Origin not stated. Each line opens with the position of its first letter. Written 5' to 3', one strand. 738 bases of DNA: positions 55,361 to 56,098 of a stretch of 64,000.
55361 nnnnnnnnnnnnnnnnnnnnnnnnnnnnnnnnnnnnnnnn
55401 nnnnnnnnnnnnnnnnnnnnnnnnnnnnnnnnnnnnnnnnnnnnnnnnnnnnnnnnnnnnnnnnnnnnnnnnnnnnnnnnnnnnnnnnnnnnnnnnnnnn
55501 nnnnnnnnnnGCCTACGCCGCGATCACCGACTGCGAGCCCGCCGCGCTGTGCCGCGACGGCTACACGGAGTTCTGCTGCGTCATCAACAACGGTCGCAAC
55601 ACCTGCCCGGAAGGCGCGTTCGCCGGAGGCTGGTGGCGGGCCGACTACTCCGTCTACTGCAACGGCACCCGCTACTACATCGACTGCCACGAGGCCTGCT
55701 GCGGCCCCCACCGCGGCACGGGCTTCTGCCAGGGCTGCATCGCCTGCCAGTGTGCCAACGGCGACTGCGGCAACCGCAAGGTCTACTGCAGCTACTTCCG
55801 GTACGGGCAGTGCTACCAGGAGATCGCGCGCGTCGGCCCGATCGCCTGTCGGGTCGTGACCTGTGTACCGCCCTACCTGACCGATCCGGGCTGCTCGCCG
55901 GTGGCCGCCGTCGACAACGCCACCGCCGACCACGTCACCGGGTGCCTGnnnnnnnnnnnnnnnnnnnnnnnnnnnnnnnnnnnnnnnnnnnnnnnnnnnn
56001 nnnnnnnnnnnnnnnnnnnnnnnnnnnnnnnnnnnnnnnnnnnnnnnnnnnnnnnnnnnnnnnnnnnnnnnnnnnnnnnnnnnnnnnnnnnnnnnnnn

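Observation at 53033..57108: Orphan MauD / MauE / MauA-like cluster with no dehydrogenase heavy chain or MauG: a candidate undescribed extracytoplasmic Cys-rich protein maturation system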

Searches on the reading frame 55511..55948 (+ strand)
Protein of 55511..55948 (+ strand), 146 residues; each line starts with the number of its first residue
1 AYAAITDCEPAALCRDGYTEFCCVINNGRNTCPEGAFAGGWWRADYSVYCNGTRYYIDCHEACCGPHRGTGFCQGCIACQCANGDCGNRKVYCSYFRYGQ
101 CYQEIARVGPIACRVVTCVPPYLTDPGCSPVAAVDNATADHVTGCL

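Call 14: search_solved_structures(query=A1, max_evalue=10, show_alignments=4)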
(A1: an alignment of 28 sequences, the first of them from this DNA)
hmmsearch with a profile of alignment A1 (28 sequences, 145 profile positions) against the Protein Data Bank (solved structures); distinct sequences matched with E-value up to 10: 0.

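Call 23: predict_structure(alignment_id=A1)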
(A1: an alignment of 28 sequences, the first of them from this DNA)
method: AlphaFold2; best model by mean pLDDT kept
length: 146 residues; sequences in the alignment: 28
mean_pLDDT: 41.6   pTM: 0.34
mean pLDDT of the five models: 41.6, 41.5, 36.1, 35.4, 31.1
residues with pLDDT >= 90: 0; 70-90: 4; 50-70: 28; < 50: 114
segments of 3 or more residues with pLDDT < 50: 1-42, 61-74, 80-94, 106-146
pLDDT, mean of each block of 10 residues (from residue 1): 36 37 36 37 58 61 42 48 42 52 51 33 30 30 24
secondary structure, 60 per line:
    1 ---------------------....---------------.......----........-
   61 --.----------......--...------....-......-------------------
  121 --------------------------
elements in order: H22-25 E41-47 E52-59 E74-79 E91-94 E96-101

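Call 28: find_related_loci(query=A1, collection=genome_contigs, flank=8000)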
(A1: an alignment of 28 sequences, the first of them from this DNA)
Query A1 (146 aa) in genome_contigs; peptide patterns used: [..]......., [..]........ (x = any residue, [..] = any of these).
370 stretches matched a pattern; 101 encode a relative of the query (tblastn E <= 1e-3); the best 80 are kept; 80 distinct loci.
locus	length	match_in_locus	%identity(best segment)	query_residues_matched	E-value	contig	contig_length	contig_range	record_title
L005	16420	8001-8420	68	2-142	2e-61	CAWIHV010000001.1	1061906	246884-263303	MAG: uncultured Actinomycetes bacterium isolate MFD05442.bin.4.822 genome assembly, contig: contig_16143, whole genome s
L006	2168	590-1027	66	2-146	2e-60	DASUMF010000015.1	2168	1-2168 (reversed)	MAG TPA_asm: Acidimicrobiia bacterium isolate SMAG_U1564 k141_644470, whole genome shotgun sequence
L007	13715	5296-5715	67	2-142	6e-59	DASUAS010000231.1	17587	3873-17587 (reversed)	MAG TPA_asm: Acidimicrobiia bacterium isolate SMAG_U2501 k141_320011, whole genome shotgun sequence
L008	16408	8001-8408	67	5-141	4e-59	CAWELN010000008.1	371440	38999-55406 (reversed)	MAG: uncultured Actinomycetes bacterium isolate MFD05841.bin.2.21 genome assembly, contig: contig_19387, whole genome sh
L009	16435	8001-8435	67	2-145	1e-58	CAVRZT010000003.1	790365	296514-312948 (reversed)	MAG: uncultured Actinomycetes bacterium isolate MFD05942.bin.2.12 genome assembly, contig: contig_3812, whole genome sho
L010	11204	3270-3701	63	1-146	2e-58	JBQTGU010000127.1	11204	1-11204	MAG: Actinomycetota bacterium isolate SAR216 c_000000309357, whole genome shotgun sequence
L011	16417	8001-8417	67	2-141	2e-58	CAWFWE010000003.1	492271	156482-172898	MAG: uncultured Actinomycetes bacterium isolate MFD04944.bin.2.69 genome assembly, contig: contig_31081, whole genome sh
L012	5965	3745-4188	64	1-146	6e-58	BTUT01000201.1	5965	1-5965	MAG: Acidimicrobiia bacterium AMX-MBFR-46 DNA, sequence201, whole genome shotgun sequence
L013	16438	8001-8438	63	1-146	7e-58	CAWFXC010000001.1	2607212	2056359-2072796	MAG: uncultured Actinomycetes bacterium isolate MFD06714.bin.1.229 genome assembly, contig: contig_25239, whole genome s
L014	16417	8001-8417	65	2-141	1e-57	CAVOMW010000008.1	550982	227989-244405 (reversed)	MAG: uncultured Actinomycetes bacterium isolate MFD00031.bin.2.112 genome assembly, contig: contig_40097, whole genome s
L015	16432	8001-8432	62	2-146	6e-57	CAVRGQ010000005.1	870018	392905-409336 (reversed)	MAG: uncultured Actinomycetes bacterium isolate MFD05442.bin.2.170 genome assembly, contig: contig_3783, whole genome sh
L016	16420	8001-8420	65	2-142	4e-57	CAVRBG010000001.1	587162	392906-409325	MAG: uncultured Actinomycetes bacterium isolate MFD04944.bin.2.123 genome assembly, contig: contig_13799, whole genome s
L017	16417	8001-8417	65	2-141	4e-57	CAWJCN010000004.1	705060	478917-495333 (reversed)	MAG: uncultured Actinomycetes bacterium isolate MFD04944.bin.1.334 genome assembly, contig: contig_36068, whole genome s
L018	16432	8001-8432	63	2-146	9e-56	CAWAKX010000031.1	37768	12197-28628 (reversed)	MAG: uncultured Actinomycetes bacterium isolate MFD02134.bin.2.164 genome assembly, contig: contig_83607, whole genome s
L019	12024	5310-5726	63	2-141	1e-55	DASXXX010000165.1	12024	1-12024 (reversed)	MAG TPA_asm: Acidimicrobiia bacterium isolate SMAG_U4809 k141_166027, whole genome shotgun sequence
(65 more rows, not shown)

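Call 30: search_protein_representatives(alignment_id=A1)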
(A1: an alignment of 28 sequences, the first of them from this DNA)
Query: 28 sequences, 145 profile positions. Proteins with E-value up to 0.001 (for the whole library): 440; up to 1e-10: 337; up to 1e-30: 154. The best 150 are listed.
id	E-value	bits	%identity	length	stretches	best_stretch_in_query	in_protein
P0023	8.3e-72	256.7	-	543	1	1-144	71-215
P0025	3.3e-70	251.5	-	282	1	1-144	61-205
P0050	5.9e-70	250.7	-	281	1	1-144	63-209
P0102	1.4e-69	249.4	-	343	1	1-142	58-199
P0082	1.8e-69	249.1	-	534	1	1-144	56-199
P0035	4.2e-68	244.6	-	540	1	1-144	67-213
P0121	3.1e-67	241.8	-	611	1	2-144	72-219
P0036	4.4e-66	238.1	-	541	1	1-144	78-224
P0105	6.1e-66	237.6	-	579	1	1-142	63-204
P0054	5.5e-65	234.5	-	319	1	1-144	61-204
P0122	5.4e-62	224.8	-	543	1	1-145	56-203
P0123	1.2e-61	223.7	-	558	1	2-145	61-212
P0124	4.5e-61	221.8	-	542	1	1-144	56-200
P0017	8.3e-61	221.0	-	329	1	2-145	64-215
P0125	1.0e-59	217.4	-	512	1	7-145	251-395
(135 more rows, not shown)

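Call 45: predict_structure(alignment_id=A2)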
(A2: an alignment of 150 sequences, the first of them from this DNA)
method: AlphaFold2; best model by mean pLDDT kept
length: 146 residues; sequences in the alignment: 150
mean_pLDDT: 94.0   pTM: 0.87
mean pLDDT of the five models: 94.0, 93.4, 93.3, 93.2, 89.8
residues with pLDDT >= 90: 134; 70-90: 8; 50-70: 4; < 50: 0
segments of 3 or more residues with pLDDT < 50: none
pLDDT, mean of each block of 10 residues (from residue 1): 80 95 97 97 96 97 94 96 96 91 95 97 96 94 86
secondary structure, 60 per line:
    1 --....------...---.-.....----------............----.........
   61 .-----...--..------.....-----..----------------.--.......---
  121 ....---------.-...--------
elements in order: H3-6 H22-25 E36-47 E52-61 E67-69 E111-117 H121-124

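Call 52: fold_search(model_id=the predicted structure, library=pdb)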
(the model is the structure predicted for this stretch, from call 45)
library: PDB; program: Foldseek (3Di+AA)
matches with E <= 10: 35; with E <= 0.001: 0
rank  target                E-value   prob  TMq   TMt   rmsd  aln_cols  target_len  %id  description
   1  2agy_H                1.8e+00  0.06  0.25  0.34  10.1       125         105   13  Crystal structure of the Schiff base intermediate in the reductive half-reaction of aromatic amine dehydrogenase (AADH (released 2006-04-25)
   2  1d2h_A                4.0e+00  0.01  0.15  0.10   7.6        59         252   12  CRYSTAL STRUCTURE OF R175K MUTANT GLYCINE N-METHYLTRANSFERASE COMPLEXED WITH S-ADENOSYLHOMOCYSTEINE (released 1999-10-25)
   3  3thr_B                4.9e+00  0.01  0.14  0.08   7.9        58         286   12  Crystal structure of rat native liver Glycine N-methyltransferase complexed with 5-methyltetrahydrofolate monoglutamat (released 2011-11-16)
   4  6xpb_A                5.2e+00  0.01  0.13  0.08  10.4        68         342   13  Structure of human GGT1 in complex with 2-amino-4-(((1-((carboxymethyl)amino)-1-oxobutan-2-yl)oxy)(phenoxy)phosphoryl) (released 2020-11-25)
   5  2dbx_A                5.2e+00  0.01  0.14  0.08   6.9        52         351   17  Crystal Structure of Gamma-glutamyltranspeptidase from Escherichia coli Complexed with L-Glutamate (released 2006-04-18)
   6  6pqy_A                5.6e+00  0.02  0.14  0.05   4.6        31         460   13  Cryo-EM structure of HzTransib/TIR DNA transposon end complex (TEC) (released 2019-10-09)
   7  4gdx_A                5.6e+00  0.01  0.13  0.08  10.4        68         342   13  Crystal Structure of Human Gamma-Glutamyl Transpeptidase--Glutamate complex (released 2013-09-25)
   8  9ean_C                6.8e+00  0.04  0.13  0.04   2.8        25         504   16  Murine norovirus allosteric escape mutant D348E (released 2025-05-07)
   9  7jmk_D                6.8e+00  0.02  0.12  0.05   4.2        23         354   13  GTP-specific succinyl-CoA synthetase complexed with Mg-GDP in space group P32 (released 2021-03-10)
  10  2z8i_A                6.8e+00  0.01  0.14  0.08   6.9        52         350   17  Crystal Structure of Escherichia coli Gamma-Glutamyltranspeptidase in Complex with Azaserine (released 2008-06-24)
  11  1prt_D                6.8e+00  0.01  0.14  0.18   6.9        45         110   18  THE CRYSTAL STRUCTURE OF PERTUSSIS TOXIN (released 1995-01-26)
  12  7ld9_A                6.8e+00  0.01  0.13  0.08  10.4        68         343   13  Structure of human GGT1 in complex with ABBA (released 2022-02-23)
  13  8asc_B                6.8e+00  0.00  0.12  0.05  19.3        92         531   12  Ku70/80 binds to the Ku-binding motif of PAXX (released 2023-06-21)
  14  2qm6_A                7.2e+00  0.01  0.14  0.08   6.8        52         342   13  Crystal Structure of Helicobacter Pylori Gamma-Glutamyltranspeptidase in Complex with Glutamate (released 2008-02-12)
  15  4gg2_A                7.2e+00  0.01  0.13  0.08   8.0        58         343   12  The crystal structure of glutamate-bound human gamma-glutamyltranspeptidase 1 (released 2013-09-25)
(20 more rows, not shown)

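Call 67: search_protein_families(library=pfam, alignment_id=A6, max_evalue=0.001)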
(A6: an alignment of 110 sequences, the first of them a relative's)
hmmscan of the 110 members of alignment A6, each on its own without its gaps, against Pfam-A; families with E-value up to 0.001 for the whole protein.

A. member 1, P0121 (611 aa): 0 families

B. families by the number of members that match (of 110 scanned): 23 families
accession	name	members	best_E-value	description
PF08310.17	LGFP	27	1.6e-112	LGFP repeat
PF13517.12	FG-GAP_3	4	1e-15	FG-GAP-like repeat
PF13946.11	DUF4214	3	6.7e-44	Domain of unknown function (DUF4214)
PF07291.16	MauE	3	3.9e-09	Methylamine utilisation protein MauE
PF14200.12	RicinB_lectin_2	2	2.7e-77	Ricin-type beta-trefoil lectin domain-like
PF00652.28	Ricin_B_lectin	2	2.4e-49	Ricin-type beta-trefoil lectin domain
PF10518.14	TAT_signal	2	0.00029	TAT (twin-arginine translocation) pathway signal sequence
PF04122.17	CW_binding_2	1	6.2e-45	Cell wall binding domain 2 (CWB2)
PF00395.25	SLH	1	3.2e-27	S-layer homology domain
PF19193.6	Tectonin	1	5e-19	Tectonin domain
PF01839.29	FG-GAP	1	1.1e-14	FG-GAP repeat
PF15985.11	KH_6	1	9e-09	KH domain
PF10411.14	DsbC_N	1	1.4e-06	Disulfide bond isomerase protein N-terminal domain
PF20346.3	DUF6641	1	3.5e-06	Family of unknown function (DUF6641)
PF00041.27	fn3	1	2.7e-05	Fibronectin type III domain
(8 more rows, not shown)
